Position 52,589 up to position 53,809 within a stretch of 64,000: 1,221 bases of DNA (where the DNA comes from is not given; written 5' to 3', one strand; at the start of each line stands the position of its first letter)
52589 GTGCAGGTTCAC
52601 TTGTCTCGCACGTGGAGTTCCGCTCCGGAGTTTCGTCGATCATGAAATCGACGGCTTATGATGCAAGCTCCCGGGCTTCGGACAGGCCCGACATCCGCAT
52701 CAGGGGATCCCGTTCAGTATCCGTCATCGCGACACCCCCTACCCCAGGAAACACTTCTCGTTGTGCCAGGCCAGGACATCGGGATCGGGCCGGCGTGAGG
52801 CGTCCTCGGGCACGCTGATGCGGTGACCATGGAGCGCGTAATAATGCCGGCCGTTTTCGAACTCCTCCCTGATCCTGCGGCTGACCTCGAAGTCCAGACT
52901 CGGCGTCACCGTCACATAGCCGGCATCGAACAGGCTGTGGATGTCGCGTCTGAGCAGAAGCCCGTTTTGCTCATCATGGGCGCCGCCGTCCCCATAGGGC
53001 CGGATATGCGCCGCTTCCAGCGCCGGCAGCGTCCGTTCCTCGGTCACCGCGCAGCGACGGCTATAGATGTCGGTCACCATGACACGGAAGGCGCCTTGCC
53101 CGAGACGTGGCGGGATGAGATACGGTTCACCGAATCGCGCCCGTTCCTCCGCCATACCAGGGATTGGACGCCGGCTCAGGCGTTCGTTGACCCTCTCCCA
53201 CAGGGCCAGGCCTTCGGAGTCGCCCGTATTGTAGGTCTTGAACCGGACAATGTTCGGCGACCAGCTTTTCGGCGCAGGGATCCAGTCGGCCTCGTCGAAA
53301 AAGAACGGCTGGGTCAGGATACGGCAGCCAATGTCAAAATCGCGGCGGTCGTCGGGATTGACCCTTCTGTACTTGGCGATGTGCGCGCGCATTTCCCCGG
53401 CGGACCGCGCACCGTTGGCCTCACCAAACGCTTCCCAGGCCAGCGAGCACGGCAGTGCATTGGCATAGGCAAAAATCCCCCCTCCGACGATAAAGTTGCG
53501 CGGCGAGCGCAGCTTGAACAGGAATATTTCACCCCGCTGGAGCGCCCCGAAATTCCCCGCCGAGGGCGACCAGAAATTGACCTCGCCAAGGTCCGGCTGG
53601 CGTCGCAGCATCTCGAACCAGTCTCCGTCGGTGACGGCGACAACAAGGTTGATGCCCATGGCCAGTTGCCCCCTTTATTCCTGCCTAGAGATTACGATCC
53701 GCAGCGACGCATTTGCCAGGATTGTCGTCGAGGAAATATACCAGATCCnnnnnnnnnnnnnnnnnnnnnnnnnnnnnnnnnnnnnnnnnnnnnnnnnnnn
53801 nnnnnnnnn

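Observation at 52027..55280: Islet with a PUA/EVE-like–HNH nuclease and an HTH–DUF433 protein, bounded by two ORF-poor stretches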

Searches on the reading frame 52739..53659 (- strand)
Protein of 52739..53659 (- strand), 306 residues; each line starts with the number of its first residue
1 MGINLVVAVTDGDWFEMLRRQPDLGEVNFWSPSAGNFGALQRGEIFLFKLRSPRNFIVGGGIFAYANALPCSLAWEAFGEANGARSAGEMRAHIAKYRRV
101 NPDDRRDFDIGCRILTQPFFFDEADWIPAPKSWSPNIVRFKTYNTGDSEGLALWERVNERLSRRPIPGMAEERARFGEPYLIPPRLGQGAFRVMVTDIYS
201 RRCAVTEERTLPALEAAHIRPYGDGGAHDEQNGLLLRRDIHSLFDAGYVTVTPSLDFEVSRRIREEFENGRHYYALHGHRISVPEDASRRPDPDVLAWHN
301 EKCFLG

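Call 3: search_protein_families(library=pfam, proteins=[window:52739-53659:-], max_evalue=1)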
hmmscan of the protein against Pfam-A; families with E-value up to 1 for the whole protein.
window:52739-53659:- (306 aa): 2 families
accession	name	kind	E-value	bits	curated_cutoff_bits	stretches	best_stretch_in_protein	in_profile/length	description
PF13391.12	HNH_2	-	9.3e-13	48.3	21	1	203-251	1-65/66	HNH endonuclease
PF01844.29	HNH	-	0.047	14.3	21.4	1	202-236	3-36/47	HNH endonuclease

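Call 4: search_protein_families(library=padloc, proteins=[window:52739-53659:-], max_evalue=1)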
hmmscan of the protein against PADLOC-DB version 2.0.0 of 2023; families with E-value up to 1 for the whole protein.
window:52739-53659:- (306 aa): 3 families
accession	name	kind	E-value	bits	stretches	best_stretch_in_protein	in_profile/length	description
PDLC04132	HNH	-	5.8e-15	53.1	1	184-305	150-273/286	-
PDLC03529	REase_II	-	1.2e-05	22.7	1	204-254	285-338/389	Type II restriction enzyme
PDLC03546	HNH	-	2.2e-05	21.6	1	184-305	155-278/282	Type II restriction enzyme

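Call 5: search_protein_families(library=ncbifam, proteins=[window:52739-53659:-], max_evalue=1)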
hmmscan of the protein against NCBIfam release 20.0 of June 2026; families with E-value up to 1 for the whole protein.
window:52739-53659:- (306 aa): 2 families
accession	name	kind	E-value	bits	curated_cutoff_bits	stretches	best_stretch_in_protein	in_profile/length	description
NF045808.1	PT-DNA_restrict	exception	2.1e-15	56.6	180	1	190-304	164-283/284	phosphorothioated DNA-binding restriction endonuclease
NF045952.1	MAG4270_fam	hypoth_equivalog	0.062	12.4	53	1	228-250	299-321/366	MAG4270 family putative restriction endonuclease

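Call 6: search_solved_structures(query=window:52739-53659:-, max_evalue=1, show_alignments=2)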
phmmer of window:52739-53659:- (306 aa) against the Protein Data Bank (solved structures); distinct sequences matched with E-value up to 1: 1.
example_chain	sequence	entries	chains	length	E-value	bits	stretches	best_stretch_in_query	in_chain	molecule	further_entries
6yex_A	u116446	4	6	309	7.9e-06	28.4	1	180-263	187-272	HNH endonuclease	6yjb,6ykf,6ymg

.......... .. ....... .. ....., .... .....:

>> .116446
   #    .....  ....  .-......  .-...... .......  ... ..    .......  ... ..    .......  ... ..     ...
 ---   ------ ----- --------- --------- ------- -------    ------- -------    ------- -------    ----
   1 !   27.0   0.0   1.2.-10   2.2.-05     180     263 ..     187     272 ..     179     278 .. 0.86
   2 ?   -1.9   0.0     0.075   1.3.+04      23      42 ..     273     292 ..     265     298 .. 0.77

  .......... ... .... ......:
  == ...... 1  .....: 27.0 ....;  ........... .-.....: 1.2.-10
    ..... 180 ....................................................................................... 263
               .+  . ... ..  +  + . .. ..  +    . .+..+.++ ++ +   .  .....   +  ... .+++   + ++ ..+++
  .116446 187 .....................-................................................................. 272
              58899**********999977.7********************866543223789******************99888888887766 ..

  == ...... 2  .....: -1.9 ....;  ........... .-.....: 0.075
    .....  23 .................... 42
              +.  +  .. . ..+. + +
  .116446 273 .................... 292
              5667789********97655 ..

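Call 8: search_protein_families(library=phrogs, proteins=[window:52739-53659:-], max_evalue=0.1)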
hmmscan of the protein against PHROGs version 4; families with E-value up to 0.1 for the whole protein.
window:52739-53659:- (306 aa): 6 families
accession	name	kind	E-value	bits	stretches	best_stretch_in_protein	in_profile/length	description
phrog_23050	-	unknown function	3.1e-11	44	1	183-254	271-341/383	-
phrog_20585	-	unknown function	8.6e-10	39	1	188-254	223-288/337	-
phrog_21425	-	unknown function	8e-08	33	1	181-283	198-295/319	-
phrog_31713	-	unknown function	5.9e-06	26.6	1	184-251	192-257/292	-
phrog_14240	-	unknown function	0.0045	17.2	1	190-300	198-314/315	-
phrog_15103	-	unknown function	0.028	14.8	1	211-248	221-258/280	-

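Call 11: find_homologous_proteins(query=window:52739-53659:-)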
Query window:52739-53659:- (306 aa): 8000 proteins with E <= 0.001 among 8000 candidates; the best 120 are listed.
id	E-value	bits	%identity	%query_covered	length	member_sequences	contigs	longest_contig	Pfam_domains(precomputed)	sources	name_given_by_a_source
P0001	2.6e-211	719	100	100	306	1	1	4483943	PF13391.13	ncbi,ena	-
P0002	1.4e-178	611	85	99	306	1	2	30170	PF13391.13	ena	-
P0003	1.6e-177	608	83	100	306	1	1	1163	PF13391.13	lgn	-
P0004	3.0e-177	607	84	100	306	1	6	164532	PF13391.13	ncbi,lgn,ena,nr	ncbi:MAG: HNH endonuclease [Kiloniellales bacterium]|nr:HNH endonuclease [Kiloniellales bacterium]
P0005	7.8e-176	602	82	100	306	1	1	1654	PF13391.13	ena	-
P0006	2.8e-175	600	83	100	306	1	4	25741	PF13391.13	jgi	jgi:putative restriction endonuclease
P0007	1.7e-173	594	82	100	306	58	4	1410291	PF13391.13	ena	-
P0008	8.5e-173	592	81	100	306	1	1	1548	PF13391.13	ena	-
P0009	2.6e-172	590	82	100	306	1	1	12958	PF13391.13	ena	-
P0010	8.6e-172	589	80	100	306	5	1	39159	PF13391.13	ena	-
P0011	8.9e-172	589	81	100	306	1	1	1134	PF13391.13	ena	-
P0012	1.4e-171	588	81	100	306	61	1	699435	PF13391.13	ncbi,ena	-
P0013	2.9e-171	587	81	100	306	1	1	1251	PF13391.13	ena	-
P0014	6.5e-171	586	80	100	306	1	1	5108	PF13391.13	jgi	jgi:putative restriction endonuclease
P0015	8.7e-171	585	81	100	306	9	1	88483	PF13391.13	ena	-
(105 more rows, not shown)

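Call 12: find_related_loci(query=window:52739-53659:-, collection=genome_contigs, flank=6000)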
Query window:52739-53659:- (306 aa) in genome_contigs; peptide patterns used: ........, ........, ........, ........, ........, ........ (x = any residue, [..] = any of these).
286 stretches matched a pattern; 100 encode a relative of the query (tblastn E <= 1e-3); the best 80 are kept; 80 distinct loci.
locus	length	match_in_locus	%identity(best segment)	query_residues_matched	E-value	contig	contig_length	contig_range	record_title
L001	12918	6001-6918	82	1-306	1e-174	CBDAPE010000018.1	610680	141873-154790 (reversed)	MAG: Alphaproteobacteria bacterium isolate 460fe2ec-56e0-404b-a524-3616a9fdebbf genome assembly, contig: contig_18, whol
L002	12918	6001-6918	81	1-306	1e-171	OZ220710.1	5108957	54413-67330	MAG: Thermodesulfobacteriota bacterium isolate dce1034a-8f23-488c-aa07-39e6c80a0035 genome assembly, chromosome: 1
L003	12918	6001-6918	81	1-306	8e-172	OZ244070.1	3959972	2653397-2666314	MAG: uncultured Candidatus Binatia bacterium isolate f57e87d9-6197-413a-b43d-c6892e6158a2 genome assembly, chromosome: 1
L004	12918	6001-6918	81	1-306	3e-170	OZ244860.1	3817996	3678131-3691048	MAG: Candidatus Rariloculaceae bacterium isolate 679df853-ac47-4b83-8e01-f524b298fd7f genome assembly, chromosome: 1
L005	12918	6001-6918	81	1-306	2e-170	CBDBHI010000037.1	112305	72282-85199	MAG: Bryobacterales bacterium isolate 034d239b-e814-4522-8901-ee375e2ad25b genome assembly, contig: contig_37, whole gen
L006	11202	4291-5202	82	1-304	1e-169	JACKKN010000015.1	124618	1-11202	MAG: Hyphomicrobiales bacterium isolate HK-STAS-PROT-66 HK-STAS-PROT-66_15, whole genome shotgun sequence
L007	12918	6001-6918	80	1-306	8e-169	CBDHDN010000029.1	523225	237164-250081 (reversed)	MAG: Alphaproteobacteria bacterium isolate db8b3522-1e14-40fc-9e30-f82ebbdce12e genome assembly, contig: contig_29, whol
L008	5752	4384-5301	81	1-306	9e-167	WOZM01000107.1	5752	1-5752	MAG: Rhodobacteraceae bacterium isolate WOFB24 NODE_6040_length_5752_cov_5.435317, whole genome shotgun sequence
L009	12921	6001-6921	79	1-306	2e-164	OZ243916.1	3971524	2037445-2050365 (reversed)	MAG: uncultured Candidatus Binatia bacterium isolate 2cc28cda-9127-4ec7-a469-3bb310e7266b genome assembly, chromosome: 1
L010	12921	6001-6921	79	1-306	4e-163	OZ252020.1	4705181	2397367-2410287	MAG: Micropepsaceae bacterium isolate 538059a7-acac-4e6d-9530-fab91652936d genome assembly, chromosome: 1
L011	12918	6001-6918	77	1-306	1e-162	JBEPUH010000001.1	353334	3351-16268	MAG: Hyphomicrobiales bacterium isolate 22E.maxbin.003 NODE_10_length_353334_cov_166.808228, whole genome shotgun sequen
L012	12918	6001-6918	80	1-306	9e-162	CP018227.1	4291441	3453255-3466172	Kordiimonadales bacterium IMCC3096 chromosome, complete genome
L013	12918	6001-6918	79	1-306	2e-161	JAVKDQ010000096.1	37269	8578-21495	MAG: Roseovarius sp. isolate F3-SA18-17 k141_77740, whole genome shotgun sequence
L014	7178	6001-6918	76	1-306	7e-161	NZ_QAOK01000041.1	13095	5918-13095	Nitrosospira multiformis strain Nl12 Ga0181046_141, whole genome shotgun sequence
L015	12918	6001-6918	75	1-306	2e-160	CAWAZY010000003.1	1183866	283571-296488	MAG: uncultured Alphaproteobacteria bacterium isolate MFD09779.bin.1.317 genome assembly, contig: contig_19357, whole ge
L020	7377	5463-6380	75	1-306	6e-159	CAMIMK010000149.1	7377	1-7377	MAG: uncultured Rhodovulum sp. isolate I4MEhJyibl_bin.2.MAG genome assembly, contig: NODE_282_length_7377_cov_8.044387,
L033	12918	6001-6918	75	1-306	7e-152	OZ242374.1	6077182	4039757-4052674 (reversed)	MAG: Acidobacteriota bacterium isolate c92be0c8-fdd0-4eb5-bb74-4645c7abf429 genome assembly, chromosome: 1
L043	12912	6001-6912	69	1-304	4e-139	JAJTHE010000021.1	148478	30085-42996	MAG: Betaproteobacteria bacterium isolate CoA8N_M60.1 k141_2172780, whole genome shotgun sequence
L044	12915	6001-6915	67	1-306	4e-137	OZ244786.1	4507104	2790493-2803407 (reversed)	MAG: Candidatus Multivorans sp. isolate 506956bb-d3ba-4b36-a8b3-9439da49a84d genome assembly, chromosome: 1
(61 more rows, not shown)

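Call 19: find_encoding_contigs(protein=P0001, flank=10000, max_places=3)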
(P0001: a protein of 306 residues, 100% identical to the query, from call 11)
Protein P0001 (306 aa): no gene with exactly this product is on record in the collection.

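Call 32: predict_structure(alignment_id=A1)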
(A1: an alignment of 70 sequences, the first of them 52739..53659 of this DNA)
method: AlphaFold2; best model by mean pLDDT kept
length: 306 residues; sequences in the alignment: 70
mean_pLDDT: 88.1   pTM: 0.79
mean pLDDT of the five models: 88.1, 87.6, 86.5, 86.2, 85.7
residues with pLDDT >= 90: 182; 70-90: 99; 50-70: 24; < 50: 1
segments of 3 or more residues with pLDDT < 50: none
pLDDT, mean of each block of 10 residues (from residue 1): 90 91 87 80 91 93 90 92 92 88 84 91 94 89 95 93 69 56 74 91 91 88 85 95 95 96 82 92 92 96 90
secondary structure, 60 per line:
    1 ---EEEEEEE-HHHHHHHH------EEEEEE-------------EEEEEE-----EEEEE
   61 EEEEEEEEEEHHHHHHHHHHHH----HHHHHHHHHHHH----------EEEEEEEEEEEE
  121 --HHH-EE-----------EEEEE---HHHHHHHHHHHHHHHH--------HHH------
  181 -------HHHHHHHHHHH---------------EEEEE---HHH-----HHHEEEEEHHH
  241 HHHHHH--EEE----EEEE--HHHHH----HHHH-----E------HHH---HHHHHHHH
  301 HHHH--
elements in order: E4-10 H12-19 E26-31 E45-50 E56-70 H71-82 H87-98 E109-120 E140-144 H148-163 H188-198 E214-218 E233-237 H238-246 E249-251 E256-259 H262-266 H271-274 H293-304

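Call 34: search_protein_representatives(protein=window:52739-53659:-)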
Query: 306 residues. Proteins with E-value up to 0.001 (for the whole library): 11099; up to 1e-10: 3647; up to 1e-30: 627. The best 150 are listed.
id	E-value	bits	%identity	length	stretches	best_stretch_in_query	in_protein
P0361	1.6e-125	435.0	64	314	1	1-306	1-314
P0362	6.7e-110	383.6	56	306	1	1-305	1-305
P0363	8.6e-106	370.1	55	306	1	4-306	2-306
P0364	4.3e-102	358.0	57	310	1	3-306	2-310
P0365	3.2e-101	355.1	54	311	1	6-306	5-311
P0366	1.8e-98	346.1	52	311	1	5-305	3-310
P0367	7.3e-96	337.5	57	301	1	7-306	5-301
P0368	2.1e-94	332.7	59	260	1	52-302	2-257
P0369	3.0e-94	332.2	52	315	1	6-305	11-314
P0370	4.4e-94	331.7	51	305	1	4-306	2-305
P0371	1.1e-93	330.3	56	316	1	3-306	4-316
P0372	9.8e-92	323.9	49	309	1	6-305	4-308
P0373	3.8e-90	318.7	52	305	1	5-305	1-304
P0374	2.4e-88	312.8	67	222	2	174-306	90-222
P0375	6.1e-88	311.5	52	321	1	9-304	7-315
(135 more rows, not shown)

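Call 35: fold_search(model_id=the predicted structure, library=pdb)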
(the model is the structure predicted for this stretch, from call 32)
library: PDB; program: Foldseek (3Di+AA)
matches with E <= 10: 167; with E <= 0.001: 3
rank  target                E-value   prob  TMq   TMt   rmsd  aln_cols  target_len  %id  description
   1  6yex_A                3.1e-09  1.00  0.31  0.30  20.9       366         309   15  VcaM4I restriction endonuclease in the absence of DNA (released 2020-12-16)
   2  6yex_B                2.7e-08  1.00  0.33  0.33  20.2       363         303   13  VcaM4I restriction endonuclease in the absence of DNA (released 2020-12-16)
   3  6ghs                  3.6e-05  1.00  0.30  0.32  11.7       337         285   13  Modification dependent TagI restriction endonuclease (released 2018-08-29)
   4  5guq_C                1.1e-03  1.00  0.31  0.59   5.8       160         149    8  Crystal structure of ASCH from Zymomonas mobilis (released 2017-08-30)
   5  5y6b_A                1.8e-03  1.00  0.32  0.61   5.6       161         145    7  Crystal structure of ZmASCH Y47F mutant protein from Zymomonas mobilis (released 2018-07-18)
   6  5y6b_D                1.8e-03  1.00  0.32  0.63   5.7       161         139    7  Crystal structure of ZmASCH Y47F mutant protein from Zymomonas mobilis (released 2018-07-18)
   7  5y6c_A                2.0e-03  1.00  0.32  0.62   5.4       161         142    7  Crystal structure of ZmASCH S128A mutant protein from Zymomonas mobilis (released 2018-07-18)
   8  5y6b_B                2.5e-03  1.00  0.33  0.64   4.0       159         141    9  Crystal structure of ZmASCH Y47F mutant protein from Zymomonas mobilis (released 2018-07-18)
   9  5guq_A                5.5e-03  1.00  0.32  0.62   5.7       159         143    8  Crystal structure of ASCH from Zymomonas mobilis (released 2017-08-30)
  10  2kku_MODEL_1_A        5.5e-03  1.00  0.31  0.58   4.7       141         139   14  Solution structure of protein af2351 from Archaeoglobus fulgidus. Northeast Structural Genomics Consortium tar (released 2009-07-14)
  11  5gus_B                8.4e-03  1.00  0.34  0.65   3.8       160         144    8  Crystal structure of ASCH domain from Zymomonas mobilis (released 2017-08-30)
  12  5zmm_E                1.0e-02  0.38  0.22  0.16  14.3       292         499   13  Structure of the Type IV phosphorothioation-dependent restriction endonuclease ScoMcrA (released 2018-09-26)
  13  5zmm_B                1.0e-02  0.35  0.21  0.14  16.0       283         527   13  Structure of the Type IV phosphorothioation-dependent restriction endonuclease ScoMcrA (released 2018-09-26)
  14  5zmm_D                1.1e-02  0.33  0.20  0.14  16.6       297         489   13  Structure of the Type IV phosphorothioation-dependent restriction endonuclease ScoMcrA (released 2018-09-26)
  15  5zmm_A                1.2e-02  0.33  0.19  0.14  16.6       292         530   13  Structure of the Type IV phosphorothioation-dependent restriction endonuclease ScoMcrA (released 2018-09-26)
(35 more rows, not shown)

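Call 45: list_cluster_members(proteins=[P0001, P0241])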
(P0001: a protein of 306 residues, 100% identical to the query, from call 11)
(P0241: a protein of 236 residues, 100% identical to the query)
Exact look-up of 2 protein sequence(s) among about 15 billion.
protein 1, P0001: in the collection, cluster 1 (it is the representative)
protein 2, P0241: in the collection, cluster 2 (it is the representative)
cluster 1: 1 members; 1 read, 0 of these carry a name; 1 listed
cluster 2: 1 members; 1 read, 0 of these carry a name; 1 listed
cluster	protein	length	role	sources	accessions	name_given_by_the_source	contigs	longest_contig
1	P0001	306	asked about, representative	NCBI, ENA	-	-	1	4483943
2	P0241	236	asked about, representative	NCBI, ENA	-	-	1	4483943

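Call 51: search_protein_families(library=pfam, proteins=[L001:6906-7859:+, L033:6891-7859:+, L044:6926-7849:+, L012:6925-7794:+, L043:6918-9170:+, L020:6390-7091:+], max_evalue=0.01)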
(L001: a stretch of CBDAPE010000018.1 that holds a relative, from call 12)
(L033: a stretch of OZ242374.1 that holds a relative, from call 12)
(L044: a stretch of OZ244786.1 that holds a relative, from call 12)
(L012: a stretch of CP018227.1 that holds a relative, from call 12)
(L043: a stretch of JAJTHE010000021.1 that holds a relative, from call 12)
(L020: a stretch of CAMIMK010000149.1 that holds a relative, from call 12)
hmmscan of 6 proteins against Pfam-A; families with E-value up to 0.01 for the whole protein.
L001:6906-7859:+ (317 aa): 1 family
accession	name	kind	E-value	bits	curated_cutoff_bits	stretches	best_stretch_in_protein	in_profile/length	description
PF13391.12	HNH_2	-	6.9e-10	39.1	21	1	209-260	1-66/66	HNH endonuclease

L033:6891-7859:+ (322 aa): 1 family
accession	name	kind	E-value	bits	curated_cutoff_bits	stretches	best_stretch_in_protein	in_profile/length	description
PF13391.12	HNH_2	-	2.2e-10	40.7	21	1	214-265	1-66/66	HNH endonuclease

L044:6926-7849:+ (307 aa): 1 family
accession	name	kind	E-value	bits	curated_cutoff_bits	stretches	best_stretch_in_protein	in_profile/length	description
PF13391.12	HNH_2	-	2.1e-09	37.5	21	1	199-249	1-65/66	HNH endonuclease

L012:6925-7794:+ (289 aa): 0 families

L043:6918-9170:+ (750 aa): 11 families
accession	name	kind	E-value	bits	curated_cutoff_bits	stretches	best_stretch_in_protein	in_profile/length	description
PF09848.15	SLFN-g3_helicase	-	1.2e-102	344.2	24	1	262-606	1-354/354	Schlafen group 3, DNA/RNA helicase domain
PF13604.12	AAA_30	-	2.2e-05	24.7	27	1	253-381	9-126/191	AAA domain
PF07088.17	GvpD_P-loop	-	4.9e-05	23.7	24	1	263-338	11-77/189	GvpD gas vesicle protein, P-loop domain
PF20720.3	nSTAND3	-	0.00014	22.1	27.2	1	259-300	14-55/155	Novel STAND NTPase 3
PF13191.12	AAA_16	-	0.00035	21.5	32.6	1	253-382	15-143/167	AAA ATPase domain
PF13401.12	AAA_22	-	0.00054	20.7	27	1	261-368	4-106/130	AAA domain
PF04851.21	ResIII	-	0.00078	19.8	22.5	0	332-358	121-146/164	Type III restriction enzyme, res subunit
PF01695.23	IstB_IS21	-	0.00082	19.4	24.1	1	260-315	90-145/238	IstB-like ATP binding protein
PF13245.12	AAA_19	-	0.0018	18.9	25.1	1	256-349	4-103/134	AAA domain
PF24883.2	NPHP3_N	-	0.0034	18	24.8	1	260-296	20-56/164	Nephrocystin 3, N-terminal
PF06745.19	ATPase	-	0.0042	16.9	26.6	0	261-307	18-65/231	KaiC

L020:6390-7091:+ (233 aa): 0 families
